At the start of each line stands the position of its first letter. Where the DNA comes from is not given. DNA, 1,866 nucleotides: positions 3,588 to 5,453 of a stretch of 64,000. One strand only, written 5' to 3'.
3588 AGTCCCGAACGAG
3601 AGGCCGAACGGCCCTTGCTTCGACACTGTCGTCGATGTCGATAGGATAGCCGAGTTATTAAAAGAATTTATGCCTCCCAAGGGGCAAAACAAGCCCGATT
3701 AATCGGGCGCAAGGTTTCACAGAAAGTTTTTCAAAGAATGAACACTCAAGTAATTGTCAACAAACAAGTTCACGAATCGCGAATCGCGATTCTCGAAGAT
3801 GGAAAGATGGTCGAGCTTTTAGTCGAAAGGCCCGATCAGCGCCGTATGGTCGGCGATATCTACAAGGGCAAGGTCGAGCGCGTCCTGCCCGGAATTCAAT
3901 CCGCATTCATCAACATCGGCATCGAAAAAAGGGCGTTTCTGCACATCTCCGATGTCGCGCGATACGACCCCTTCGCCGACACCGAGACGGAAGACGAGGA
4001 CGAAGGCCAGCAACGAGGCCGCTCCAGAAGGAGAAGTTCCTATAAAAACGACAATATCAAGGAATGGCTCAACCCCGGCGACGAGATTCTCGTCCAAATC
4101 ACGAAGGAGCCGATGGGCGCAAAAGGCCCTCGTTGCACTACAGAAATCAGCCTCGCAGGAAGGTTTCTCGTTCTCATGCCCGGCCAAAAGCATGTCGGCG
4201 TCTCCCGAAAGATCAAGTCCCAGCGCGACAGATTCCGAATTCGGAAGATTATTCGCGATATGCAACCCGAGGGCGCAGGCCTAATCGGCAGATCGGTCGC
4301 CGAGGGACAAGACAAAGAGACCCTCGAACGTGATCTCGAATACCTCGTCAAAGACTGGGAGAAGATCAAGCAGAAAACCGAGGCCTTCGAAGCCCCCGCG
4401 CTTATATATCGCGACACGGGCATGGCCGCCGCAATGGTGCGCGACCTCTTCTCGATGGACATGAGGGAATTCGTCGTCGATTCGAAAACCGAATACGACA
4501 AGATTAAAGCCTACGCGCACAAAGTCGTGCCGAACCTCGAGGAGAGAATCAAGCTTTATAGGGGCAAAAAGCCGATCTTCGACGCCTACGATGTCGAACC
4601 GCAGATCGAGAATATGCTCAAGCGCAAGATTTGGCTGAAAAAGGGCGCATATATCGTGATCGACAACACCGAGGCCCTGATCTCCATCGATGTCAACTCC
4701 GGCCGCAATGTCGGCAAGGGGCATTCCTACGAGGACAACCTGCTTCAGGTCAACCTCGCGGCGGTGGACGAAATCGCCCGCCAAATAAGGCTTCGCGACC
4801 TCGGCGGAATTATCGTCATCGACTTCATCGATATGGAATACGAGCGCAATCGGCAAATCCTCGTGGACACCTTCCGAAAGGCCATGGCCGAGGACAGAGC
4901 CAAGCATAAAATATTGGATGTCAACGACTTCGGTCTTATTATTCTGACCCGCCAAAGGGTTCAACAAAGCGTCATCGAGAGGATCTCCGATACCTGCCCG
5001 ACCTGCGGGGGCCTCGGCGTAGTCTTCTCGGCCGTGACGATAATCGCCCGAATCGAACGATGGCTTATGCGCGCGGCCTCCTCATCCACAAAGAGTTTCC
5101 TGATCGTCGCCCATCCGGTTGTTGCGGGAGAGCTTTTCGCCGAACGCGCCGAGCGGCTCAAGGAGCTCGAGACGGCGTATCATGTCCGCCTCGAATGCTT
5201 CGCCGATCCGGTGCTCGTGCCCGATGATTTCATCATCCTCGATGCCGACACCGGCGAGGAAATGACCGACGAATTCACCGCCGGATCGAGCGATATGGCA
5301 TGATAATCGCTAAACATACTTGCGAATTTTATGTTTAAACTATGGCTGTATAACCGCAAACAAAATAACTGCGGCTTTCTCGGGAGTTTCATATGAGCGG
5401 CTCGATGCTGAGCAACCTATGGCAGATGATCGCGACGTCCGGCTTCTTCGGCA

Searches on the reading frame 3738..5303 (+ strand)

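Call 17: search_protein_families(library=pfam, proteins=[window:3738-5303:+], max_evalue=0.00001)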
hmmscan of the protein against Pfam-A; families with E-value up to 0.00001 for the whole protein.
window:3738-5303:+ (521 aa): 1 family
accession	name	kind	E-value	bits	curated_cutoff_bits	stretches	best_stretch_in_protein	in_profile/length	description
PF10150.14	RNase_E_G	-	2e-99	332.9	25.5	1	138-408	1-270/270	Ribonuclease E/G family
